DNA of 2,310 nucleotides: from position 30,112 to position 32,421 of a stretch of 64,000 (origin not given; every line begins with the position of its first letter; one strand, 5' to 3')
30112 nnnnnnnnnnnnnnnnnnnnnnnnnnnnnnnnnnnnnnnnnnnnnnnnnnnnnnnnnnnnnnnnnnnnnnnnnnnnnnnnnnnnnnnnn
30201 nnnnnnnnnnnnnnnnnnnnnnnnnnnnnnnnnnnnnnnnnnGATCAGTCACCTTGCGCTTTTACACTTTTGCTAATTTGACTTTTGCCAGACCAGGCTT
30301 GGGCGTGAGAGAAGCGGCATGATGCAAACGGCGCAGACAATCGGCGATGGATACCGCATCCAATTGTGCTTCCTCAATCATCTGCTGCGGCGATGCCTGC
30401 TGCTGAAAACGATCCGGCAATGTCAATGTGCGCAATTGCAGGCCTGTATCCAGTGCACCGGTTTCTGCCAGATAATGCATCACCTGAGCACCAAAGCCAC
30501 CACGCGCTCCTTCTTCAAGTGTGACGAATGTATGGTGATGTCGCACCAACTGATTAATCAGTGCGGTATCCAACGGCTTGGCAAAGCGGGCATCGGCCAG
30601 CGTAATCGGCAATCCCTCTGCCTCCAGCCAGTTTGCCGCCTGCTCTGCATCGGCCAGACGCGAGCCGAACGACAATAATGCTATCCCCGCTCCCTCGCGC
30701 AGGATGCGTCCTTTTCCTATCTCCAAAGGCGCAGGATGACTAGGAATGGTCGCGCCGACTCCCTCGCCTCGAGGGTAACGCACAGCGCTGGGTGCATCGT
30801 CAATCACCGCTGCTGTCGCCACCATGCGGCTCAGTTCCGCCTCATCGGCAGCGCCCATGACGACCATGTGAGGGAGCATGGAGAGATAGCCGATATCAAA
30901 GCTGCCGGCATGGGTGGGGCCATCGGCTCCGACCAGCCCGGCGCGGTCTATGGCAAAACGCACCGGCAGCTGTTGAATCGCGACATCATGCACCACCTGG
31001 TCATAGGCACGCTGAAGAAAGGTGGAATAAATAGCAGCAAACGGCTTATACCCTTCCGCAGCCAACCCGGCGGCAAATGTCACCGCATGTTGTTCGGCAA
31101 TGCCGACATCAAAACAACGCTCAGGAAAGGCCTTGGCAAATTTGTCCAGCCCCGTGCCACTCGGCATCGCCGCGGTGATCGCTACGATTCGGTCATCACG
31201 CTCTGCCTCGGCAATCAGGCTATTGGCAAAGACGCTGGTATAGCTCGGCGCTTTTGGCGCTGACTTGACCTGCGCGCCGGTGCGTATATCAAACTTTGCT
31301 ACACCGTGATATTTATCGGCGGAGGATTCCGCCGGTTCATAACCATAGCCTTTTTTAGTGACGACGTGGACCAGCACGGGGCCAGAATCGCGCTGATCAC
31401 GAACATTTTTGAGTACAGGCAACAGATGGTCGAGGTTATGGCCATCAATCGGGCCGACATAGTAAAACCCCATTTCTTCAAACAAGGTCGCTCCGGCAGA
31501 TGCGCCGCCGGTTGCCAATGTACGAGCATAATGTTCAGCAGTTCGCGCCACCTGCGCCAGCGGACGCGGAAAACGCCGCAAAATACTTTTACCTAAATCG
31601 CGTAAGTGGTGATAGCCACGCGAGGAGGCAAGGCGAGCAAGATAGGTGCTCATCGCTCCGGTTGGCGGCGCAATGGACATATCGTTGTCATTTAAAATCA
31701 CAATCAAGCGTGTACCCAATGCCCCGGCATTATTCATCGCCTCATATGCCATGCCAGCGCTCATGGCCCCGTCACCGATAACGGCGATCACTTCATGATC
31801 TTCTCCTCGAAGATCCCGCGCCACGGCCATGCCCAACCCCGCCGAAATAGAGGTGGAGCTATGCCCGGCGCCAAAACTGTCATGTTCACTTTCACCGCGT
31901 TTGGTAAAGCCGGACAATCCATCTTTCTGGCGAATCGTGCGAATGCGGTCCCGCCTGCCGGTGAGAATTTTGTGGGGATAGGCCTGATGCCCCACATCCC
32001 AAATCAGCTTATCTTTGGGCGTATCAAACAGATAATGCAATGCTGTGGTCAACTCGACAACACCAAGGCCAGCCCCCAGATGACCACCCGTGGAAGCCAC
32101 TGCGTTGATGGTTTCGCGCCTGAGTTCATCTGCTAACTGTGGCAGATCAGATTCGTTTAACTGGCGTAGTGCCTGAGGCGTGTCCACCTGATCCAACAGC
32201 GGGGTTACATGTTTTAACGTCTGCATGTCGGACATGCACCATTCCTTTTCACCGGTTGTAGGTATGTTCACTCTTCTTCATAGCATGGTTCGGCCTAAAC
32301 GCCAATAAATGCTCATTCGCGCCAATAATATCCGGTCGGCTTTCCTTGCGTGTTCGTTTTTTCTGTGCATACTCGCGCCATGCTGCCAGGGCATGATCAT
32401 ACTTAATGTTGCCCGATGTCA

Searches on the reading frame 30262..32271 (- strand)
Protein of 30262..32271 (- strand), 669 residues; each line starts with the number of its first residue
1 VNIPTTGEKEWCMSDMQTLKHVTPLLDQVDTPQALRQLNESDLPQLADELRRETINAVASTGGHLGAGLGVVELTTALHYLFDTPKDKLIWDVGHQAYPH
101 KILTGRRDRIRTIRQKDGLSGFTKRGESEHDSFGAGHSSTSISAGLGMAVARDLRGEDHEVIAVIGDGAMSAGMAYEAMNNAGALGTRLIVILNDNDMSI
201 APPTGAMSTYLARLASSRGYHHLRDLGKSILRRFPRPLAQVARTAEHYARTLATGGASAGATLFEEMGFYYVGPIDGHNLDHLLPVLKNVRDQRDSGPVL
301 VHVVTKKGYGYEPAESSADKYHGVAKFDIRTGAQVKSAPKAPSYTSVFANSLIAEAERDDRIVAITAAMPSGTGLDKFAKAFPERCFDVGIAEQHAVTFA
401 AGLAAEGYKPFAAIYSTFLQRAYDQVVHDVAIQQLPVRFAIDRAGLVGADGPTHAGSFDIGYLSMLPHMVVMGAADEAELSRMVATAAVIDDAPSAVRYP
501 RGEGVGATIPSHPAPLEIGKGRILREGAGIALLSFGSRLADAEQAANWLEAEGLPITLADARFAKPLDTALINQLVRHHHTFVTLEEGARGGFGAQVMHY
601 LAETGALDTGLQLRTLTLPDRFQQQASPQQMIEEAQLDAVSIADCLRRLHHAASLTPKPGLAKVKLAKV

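Call 28: search_protein_families(library=pfam, proteins=[window:30262-32271:-], max_evalue=0.00001)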
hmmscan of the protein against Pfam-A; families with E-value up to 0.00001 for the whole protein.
window:30262-32271:- (669 aa): 5 families
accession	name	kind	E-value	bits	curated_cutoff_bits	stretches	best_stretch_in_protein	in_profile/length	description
PF13292.11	DXP_synthase_N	-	1.7e-117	392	21.2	1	26-305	1-274/274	1-deoxy-D-xylulose-5-phosphate synthase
PF02779.29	Transket_pyr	-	6e-44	150.2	27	1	341-503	2-171/174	Transketolase, pyrimidine binding domain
PF02780.25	Transketolase_C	-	1.7e-25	89.7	25.9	1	519-642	1-124/124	Transketolase, C-terminal domain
PF00676.26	E1_dh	-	8.2e-07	28.7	22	1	137-213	102-180/300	Dehydrogenase E1 component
PF00456.26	Transketolase_N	-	4.3e-06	26.4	22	0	157-204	143-191/334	Transketolase, thiamine diphosphate binding domain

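Call 29: find_related_loci(query=window:30262-32271:-, collection=genome_contigs, flank=100)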
Query window:30262-32271:- (669 aa) in genome_contigs; peptide patterns used: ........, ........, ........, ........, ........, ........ (x = any residue, [..] = any of these).
600 stretches matched a pattern (row limit reached: there are more); 597 encode a relative of the query (tblastn E <= 1e-3); the best 80 are kept; 80 distinct loci.
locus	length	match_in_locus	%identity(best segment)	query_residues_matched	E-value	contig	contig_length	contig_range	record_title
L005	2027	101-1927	71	17-631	0e+0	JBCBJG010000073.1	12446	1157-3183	MAG: Pseudomonadota bacterium isolate J06626_2 k141_660151_length_12446_cov_16.0000, whole genome shotgun sequence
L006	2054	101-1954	71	19-642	0e+0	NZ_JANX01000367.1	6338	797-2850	Inquilinus limosus MP06 Ilimosus_MP06_contig00367, whole genome shotgun sequence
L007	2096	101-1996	70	8-644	0e+0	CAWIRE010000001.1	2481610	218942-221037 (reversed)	MAG: uncultured Alphaproteobacteria bacterium isolate MFD03044.bin.1.46 genome assembly, contig: contig_11044, whole gen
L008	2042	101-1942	72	23-642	0e+0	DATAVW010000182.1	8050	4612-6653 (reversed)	MAG TPA_asm: Rhizomicrobium sp. isolate SMAG_U5609 k141_2170159, whole genome shotgun sequence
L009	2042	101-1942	71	23-642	0e+0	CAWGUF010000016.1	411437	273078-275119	MAG: uncultured Alphaproteobacteria bacterium isolate MFD09779.bin.1.281 genome assembly, contig: contig_32544, whole ge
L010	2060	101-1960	70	18-642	0e+0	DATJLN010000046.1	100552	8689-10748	MAG TPA_asm: Xanthobacteraceae bacterium isolate SMAG_U14810 k141_4592202, whole genome shotgun sequence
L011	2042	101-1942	70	23-642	0e+0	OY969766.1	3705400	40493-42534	MAG: uncultured Alphaproteobacteria bacterium isolate MFD05674.bin.c.1 genome assembly, chromosome: 1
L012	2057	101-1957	70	18-642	0e+0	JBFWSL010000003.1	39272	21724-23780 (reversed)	MAG: Hyphomicrobiales bacterium isolate CA_2019_TPBF_229 NODE_6003_length_39272_cov_4.580815_TPBF, whole genome shotgun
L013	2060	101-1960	70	23-648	0e+0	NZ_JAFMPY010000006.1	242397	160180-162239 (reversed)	Jiella sonneratiae strain MQZ13P-4 Scaffold5_1, whole genome shotgun sequence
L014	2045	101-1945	71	23-642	0e+0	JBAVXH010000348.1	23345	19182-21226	MAG: Xanthobacteraceae bacterium isolate MFD02760_ilm_asm_bin4 k127_84743, whole genome shotgun sequence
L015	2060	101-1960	71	19-642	0e+0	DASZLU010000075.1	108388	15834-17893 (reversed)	MAG TPA_asm: Stellaceae bacterium isolate SMAG_U5873 k141_4230982, whole genome shotgun sequence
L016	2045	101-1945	71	23-642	0e+0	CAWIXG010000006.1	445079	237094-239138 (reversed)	MAG: uncultured Alphaproteobacteria bacterium isolate MFD04935.bin.2.98 genome assembly, contig: contig_11651, whole gen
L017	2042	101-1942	71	23-642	0e+0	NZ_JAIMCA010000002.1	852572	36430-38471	Bosea sp. BH3 11_B_lu_2, whole genome shotgun sequence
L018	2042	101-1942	69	23-642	0e+0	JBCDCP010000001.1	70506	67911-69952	MAG: Pseudomonadota bacterium isolate P01_G01_bin.2 k141_1957995_length_70506_cov_16.7302, whole genome shotgun sequence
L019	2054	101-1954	68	23-645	0e+0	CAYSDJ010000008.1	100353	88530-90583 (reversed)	MAG TPA_asm: uncultured Rhizobiaceae bacterium isolate SRP200020_co5_287 genome assembly, contig: NODE_267_length_100353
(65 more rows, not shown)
